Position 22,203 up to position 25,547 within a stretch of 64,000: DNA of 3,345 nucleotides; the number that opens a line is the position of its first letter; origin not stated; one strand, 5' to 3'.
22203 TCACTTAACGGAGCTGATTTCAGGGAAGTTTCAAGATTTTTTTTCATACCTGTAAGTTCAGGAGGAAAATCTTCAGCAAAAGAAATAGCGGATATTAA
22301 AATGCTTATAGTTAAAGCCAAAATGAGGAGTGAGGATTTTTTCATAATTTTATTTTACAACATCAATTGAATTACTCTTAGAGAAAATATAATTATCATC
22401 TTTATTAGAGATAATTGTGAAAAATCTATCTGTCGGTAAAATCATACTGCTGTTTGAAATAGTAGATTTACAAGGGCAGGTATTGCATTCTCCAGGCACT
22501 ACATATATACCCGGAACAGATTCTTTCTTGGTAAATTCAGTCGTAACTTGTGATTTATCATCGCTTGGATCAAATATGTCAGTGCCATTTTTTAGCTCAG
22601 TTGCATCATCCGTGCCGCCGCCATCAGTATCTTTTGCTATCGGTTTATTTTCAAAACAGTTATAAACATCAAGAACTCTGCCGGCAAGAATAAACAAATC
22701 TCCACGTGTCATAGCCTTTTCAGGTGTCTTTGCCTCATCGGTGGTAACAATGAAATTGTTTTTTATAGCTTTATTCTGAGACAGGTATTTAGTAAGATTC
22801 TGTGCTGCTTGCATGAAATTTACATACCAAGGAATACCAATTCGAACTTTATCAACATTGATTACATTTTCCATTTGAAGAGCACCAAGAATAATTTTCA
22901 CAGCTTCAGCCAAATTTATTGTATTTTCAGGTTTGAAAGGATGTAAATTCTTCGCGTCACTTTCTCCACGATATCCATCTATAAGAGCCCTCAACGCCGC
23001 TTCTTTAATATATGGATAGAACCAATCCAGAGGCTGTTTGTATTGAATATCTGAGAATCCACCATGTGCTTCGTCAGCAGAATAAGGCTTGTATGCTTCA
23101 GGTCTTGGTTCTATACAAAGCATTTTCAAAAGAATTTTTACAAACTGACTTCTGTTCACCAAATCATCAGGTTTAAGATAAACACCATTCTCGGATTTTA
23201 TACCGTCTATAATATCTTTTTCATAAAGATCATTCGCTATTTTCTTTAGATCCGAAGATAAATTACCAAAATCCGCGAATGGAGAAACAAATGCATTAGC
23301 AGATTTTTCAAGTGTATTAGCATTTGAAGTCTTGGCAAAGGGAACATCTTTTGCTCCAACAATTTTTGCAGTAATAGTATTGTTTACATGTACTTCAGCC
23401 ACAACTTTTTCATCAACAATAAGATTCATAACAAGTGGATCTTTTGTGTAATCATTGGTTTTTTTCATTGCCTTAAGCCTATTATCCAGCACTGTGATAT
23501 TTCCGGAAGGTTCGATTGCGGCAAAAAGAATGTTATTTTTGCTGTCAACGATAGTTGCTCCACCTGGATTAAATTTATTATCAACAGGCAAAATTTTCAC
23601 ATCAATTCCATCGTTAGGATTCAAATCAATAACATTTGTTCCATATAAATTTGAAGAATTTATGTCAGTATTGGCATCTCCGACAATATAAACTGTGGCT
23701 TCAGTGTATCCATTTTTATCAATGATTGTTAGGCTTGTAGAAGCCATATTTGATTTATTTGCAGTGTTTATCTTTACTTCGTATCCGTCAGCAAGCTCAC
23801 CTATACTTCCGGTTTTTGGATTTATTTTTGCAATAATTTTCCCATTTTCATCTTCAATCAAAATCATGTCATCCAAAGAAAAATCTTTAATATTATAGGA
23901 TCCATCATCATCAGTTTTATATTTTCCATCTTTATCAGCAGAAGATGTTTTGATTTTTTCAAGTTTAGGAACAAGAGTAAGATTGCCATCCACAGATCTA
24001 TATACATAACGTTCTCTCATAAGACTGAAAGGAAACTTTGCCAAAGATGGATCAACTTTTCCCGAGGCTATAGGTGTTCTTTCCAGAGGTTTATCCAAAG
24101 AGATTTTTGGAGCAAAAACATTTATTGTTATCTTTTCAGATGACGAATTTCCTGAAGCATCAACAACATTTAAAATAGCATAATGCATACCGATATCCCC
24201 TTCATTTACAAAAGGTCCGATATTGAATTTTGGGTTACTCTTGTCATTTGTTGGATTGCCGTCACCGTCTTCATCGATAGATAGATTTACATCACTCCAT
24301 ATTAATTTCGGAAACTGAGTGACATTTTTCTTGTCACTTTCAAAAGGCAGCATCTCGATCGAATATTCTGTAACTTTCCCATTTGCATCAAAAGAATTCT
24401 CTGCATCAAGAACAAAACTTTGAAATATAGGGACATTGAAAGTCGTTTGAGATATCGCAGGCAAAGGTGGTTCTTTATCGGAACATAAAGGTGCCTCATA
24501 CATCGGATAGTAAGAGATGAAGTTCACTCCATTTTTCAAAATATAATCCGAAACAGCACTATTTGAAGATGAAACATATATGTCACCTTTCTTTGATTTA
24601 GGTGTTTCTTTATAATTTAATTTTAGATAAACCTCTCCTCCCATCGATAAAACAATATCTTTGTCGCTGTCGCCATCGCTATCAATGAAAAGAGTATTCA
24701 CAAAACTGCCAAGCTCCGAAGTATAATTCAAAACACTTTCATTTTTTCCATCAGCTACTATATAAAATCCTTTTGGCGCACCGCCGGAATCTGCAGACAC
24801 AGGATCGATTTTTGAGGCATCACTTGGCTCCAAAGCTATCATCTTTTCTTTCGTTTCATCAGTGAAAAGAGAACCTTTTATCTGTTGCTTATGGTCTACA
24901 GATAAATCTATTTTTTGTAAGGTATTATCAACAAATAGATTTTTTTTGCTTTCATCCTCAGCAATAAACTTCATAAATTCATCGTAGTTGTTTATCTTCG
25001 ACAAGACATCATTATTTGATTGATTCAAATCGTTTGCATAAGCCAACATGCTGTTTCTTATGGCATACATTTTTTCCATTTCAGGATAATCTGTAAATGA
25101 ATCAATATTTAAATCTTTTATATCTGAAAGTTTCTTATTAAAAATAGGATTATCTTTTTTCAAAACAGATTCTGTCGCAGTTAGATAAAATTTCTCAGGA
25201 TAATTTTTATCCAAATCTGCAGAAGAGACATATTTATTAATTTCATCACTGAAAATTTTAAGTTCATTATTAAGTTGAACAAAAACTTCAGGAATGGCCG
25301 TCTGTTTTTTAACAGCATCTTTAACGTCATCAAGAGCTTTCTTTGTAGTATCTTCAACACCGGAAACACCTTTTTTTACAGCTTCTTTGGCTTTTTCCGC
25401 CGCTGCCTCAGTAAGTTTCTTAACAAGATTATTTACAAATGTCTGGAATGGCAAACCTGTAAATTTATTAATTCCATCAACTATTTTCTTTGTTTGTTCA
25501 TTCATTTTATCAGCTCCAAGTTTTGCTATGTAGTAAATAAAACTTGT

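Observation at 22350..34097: Mosaic architecture of the 3915-aa protein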

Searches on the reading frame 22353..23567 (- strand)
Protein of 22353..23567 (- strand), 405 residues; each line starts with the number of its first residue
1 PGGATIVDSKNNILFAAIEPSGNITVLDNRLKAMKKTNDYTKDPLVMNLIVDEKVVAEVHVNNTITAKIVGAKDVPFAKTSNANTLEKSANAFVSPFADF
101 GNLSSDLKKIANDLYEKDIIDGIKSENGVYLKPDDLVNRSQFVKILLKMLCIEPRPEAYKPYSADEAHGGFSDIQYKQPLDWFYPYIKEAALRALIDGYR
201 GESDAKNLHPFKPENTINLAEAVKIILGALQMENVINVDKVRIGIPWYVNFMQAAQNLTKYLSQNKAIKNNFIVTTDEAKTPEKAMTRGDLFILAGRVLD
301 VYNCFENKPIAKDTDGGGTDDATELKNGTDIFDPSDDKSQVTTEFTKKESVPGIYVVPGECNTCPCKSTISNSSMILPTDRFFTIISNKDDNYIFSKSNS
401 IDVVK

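Call 15: search_protein_families(library=pfam, proteins=[window:22353-23567:-], max_evalue=10)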
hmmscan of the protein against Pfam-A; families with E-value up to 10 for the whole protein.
window:22353-23567:- (405 aa): 2 families
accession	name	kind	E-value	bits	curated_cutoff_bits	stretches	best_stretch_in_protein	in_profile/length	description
PF00395.25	SLH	-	0.00028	21.2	20.8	1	181-222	9-43/44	S-layer homology domain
PF04239.17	DUF421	-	0.065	13.1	23.6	1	9-58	49-96/129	YetF C-terminal domain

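Call 72: search_protein_families(library=pfam, alignment_id=A4, max_evalue=0.01)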
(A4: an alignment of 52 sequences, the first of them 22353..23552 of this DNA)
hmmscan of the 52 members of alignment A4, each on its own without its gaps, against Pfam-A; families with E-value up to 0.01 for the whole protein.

A. member 1, window:22353-23552:- (400 aa): 1 family
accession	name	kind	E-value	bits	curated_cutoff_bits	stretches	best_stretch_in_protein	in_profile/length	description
PF00395.25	SLH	-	0.00027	21.3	20.8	0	176-217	9-43/44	S-layer homology domain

B. families by the number of members that match (of 52 scanned): 5 families
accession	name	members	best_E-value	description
PF00395.25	SLH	39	7.3e-30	S-layer homology domain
PF18884.5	TSP3_bac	36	6.5e-75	Bacterial TSP3 repeat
PF02412.23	TSP_3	5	6.5e-08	Thrombospondin type 3 repeat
PF23627.1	LisH_WDR26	2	0.0016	WDR26 Lis-homology motif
PF03495.19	Binary_toxB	1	6.4e-17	Clostridial binary toxin B/anthrax toxin PA Ca-binding domain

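Call 73: search_solved_structures(query=A4, max_evalue=1, show_alignments=2)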
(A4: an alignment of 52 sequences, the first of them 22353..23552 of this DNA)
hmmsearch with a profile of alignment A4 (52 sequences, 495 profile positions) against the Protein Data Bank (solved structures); distinct sequences matched with E-value up to 1: 14.
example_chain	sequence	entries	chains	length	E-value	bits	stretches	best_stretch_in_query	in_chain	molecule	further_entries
6cwc_A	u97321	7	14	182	6.4e-07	31.8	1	103-266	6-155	Surface (S-) layer glycoprotein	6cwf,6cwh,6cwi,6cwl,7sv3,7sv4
6cwm_A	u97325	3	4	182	5.9e-06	28.6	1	103-266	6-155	Surface (S-) layer glycoprotein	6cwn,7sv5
7c7r_B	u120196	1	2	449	2e-05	26.8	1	301-368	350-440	Biofilm-associated surface protein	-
6cwr_A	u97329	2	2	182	4e-05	25.9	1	103-266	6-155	Surface (S-) layer glycoprotein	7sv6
7c7u_A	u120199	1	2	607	7.9e-05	24.9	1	301-421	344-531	Biofilm-associated surface protein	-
6bt4_A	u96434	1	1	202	8.7e-05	24.7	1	101-232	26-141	S-layer protein sap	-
3pyw_A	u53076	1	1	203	0.0001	24.5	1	109-232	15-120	S-layer protein sap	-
8bz2_A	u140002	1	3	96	0.00081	21.5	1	163-232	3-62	S-layer homology domain-containing protein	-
8fns_A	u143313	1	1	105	0.001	21.2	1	303-385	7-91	EF-hand domain-containing protein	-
6mi5_X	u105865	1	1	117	0.0014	20.8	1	302-385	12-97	Lanmodulin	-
8bym_A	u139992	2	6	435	0.0025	19.9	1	161-230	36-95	S-layer homology domain-containing protein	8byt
8bys_A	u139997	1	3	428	0.008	18.3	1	163-230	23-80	S-layer homology domain-containing protein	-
2rhp_A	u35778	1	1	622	0.014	17.4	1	299-409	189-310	Thrombospondin-2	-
1yo8_A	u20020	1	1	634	0.015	17.4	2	300-408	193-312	thrombospondin-2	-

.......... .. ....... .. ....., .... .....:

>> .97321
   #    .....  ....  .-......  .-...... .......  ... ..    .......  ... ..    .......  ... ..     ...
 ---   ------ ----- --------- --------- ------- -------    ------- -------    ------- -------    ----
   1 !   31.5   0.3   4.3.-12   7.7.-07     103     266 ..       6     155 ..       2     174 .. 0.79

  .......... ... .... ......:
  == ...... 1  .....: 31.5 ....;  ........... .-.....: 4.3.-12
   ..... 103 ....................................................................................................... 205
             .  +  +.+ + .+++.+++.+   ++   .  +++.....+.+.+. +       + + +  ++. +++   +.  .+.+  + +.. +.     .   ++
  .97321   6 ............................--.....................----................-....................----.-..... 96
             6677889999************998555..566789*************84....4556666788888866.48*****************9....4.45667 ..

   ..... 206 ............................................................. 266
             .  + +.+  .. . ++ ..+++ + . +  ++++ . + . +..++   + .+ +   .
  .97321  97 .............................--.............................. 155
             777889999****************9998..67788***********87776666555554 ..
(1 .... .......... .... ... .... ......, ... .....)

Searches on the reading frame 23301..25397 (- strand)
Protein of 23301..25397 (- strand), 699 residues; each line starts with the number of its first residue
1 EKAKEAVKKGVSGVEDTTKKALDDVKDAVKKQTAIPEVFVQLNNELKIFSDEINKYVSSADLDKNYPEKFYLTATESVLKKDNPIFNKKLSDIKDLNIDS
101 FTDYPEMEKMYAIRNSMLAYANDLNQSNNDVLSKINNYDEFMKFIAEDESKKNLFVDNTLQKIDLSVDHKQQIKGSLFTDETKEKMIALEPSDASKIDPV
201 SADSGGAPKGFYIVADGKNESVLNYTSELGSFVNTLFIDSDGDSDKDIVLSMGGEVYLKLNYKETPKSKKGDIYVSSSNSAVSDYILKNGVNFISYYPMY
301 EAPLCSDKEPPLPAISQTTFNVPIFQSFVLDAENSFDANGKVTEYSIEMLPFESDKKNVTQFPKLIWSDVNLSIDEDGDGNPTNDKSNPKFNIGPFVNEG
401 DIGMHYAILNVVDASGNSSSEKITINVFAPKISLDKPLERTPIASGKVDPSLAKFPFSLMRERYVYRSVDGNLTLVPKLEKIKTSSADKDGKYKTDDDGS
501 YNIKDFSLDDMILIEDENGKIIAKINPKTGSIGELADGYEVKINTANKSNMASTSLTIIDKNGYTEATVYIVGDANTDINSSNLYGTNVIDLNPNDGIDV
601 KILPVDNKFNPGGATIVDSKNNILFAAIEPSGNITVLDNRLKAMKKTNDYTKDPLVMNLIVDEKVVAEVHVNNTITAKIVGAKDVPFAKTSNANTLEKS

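Call 84: search_protein_families(library=pfam, alignment_id=A7, max_evalue=0.01)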
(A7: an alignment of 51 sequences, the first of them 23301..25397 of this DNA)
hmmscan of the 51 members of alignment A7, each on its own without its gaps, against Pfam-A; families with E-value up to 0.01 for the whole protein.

A. member 1, window:23301-25397:- (699 aa): 1 family
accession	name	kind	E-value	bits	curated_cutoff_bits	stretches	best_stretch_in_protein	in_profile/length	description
PF04525.18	LOR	-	0.0024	18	24.5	0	476-545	102-174/187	LURP-one-related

B. families by the number of members that match (of 51 scanned): 10 families
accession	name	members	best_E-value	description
PF18884.5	TSP3_bac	11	1.7e-11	Bacterial TSP3 repeat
PF03495.19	Binary_toxB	3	0.0022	Clostridial binary toxin B/anthrax toxin PA Ca-binding domain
PF12269.13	CpG_bind_C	1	0.00026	CpG binding protein C-terminal domain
PF22902.2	NOMO1-like_9th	1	0.0004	BOS complex subunit NOMO1-like, beta sandwich domain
PF15418.12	DUF4625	1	0.0016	Domain of unknown function (DUF4625)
PF04525.18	LOR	1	0.0024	LURP-one-related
PF04639.17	Baculo_E56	1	0.0043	Baculoviral E56 protein, specific to ODV envelope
PF05899.18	Cupin_3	1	0.0045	EutQ-like cupin domain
PF01442.23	Apolipoprotein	1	0.0046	Apolipoprotein A1/A4/E domain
PF16389.11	DUF4998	1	0.0051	Domain of unknown function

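Call 85: search_solved_structures(query=A7, max_evalue=1)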
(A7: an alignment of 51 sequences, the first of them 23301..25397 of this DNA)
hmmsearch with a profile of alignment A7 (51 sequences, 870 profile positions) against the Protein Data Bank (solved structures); distinct sequences matched with E-value up to 1: 8.
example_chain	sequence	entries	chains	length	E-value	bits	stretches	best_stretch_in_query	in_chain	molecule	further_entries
5jip_A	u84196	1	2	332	0.015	17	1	307-372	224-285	Cortical-lytic enzyme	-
4u6t_A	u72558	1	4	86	0.063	15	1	464-499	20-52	ColH protein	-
4u7k_A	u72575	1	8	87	0.065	14.9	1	464-498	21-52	ColH protein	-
9lv4_A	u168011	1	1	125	0.13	14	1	62-164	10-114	Minibinder tw1102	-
1deq_A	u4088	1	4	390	0.18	13.5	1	125-207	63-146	FIBRINOGEN (ALPHA CHAIN)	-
8a3k_UNK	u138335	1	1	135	0.55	11.9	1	27-148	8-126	sc-apCC-4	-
1nt2_B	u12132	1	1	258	0.59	11.8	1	75-136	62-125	conserved hypothetical protein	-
8r1j_A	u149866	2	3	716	0.96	11.1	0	108-239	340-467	Polymerase acidic protein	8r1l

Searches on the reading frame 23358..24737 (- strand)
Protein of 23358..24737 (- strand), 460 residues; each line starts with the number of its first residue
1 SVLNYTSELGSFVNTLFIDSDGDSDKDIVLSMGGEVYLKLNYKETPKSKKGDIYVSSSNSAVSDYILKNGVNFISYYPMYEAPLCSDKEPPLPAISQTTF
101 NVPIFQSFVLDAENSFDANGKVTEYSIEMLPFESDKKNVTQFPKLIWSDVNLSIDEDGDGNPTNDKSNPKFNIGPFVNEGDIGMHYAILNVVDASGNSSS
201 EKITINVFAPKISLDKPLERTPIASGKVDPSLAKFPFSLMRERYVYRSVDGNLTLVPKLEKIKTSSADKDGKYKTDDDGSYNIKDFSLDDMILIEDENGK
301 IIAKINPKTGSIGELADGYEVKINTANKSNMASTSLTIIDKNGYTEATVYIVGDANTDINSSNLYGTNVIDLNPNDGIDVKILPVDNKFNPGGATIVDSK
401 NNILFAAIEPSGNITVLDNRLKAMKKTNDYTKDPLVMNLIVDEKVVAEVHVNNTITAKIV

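Call 15: search_protein_families(library=pfam, proteins=[window:23358-24737:-], max_evalue=10)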
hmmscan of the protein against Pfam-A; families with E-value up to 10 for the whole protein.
window:23358-24737:- (460 aa): 2 families
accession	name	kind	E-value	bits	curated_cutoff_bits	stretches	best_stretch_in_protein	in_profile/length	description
PF04525.18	LOR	-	0.00072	19.7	24.5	1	256-325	102-174/187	LURP-one-related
PF04239.17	DUF421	-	0.07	13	23.6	1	399-448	49-96/129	YetF C-terminal domain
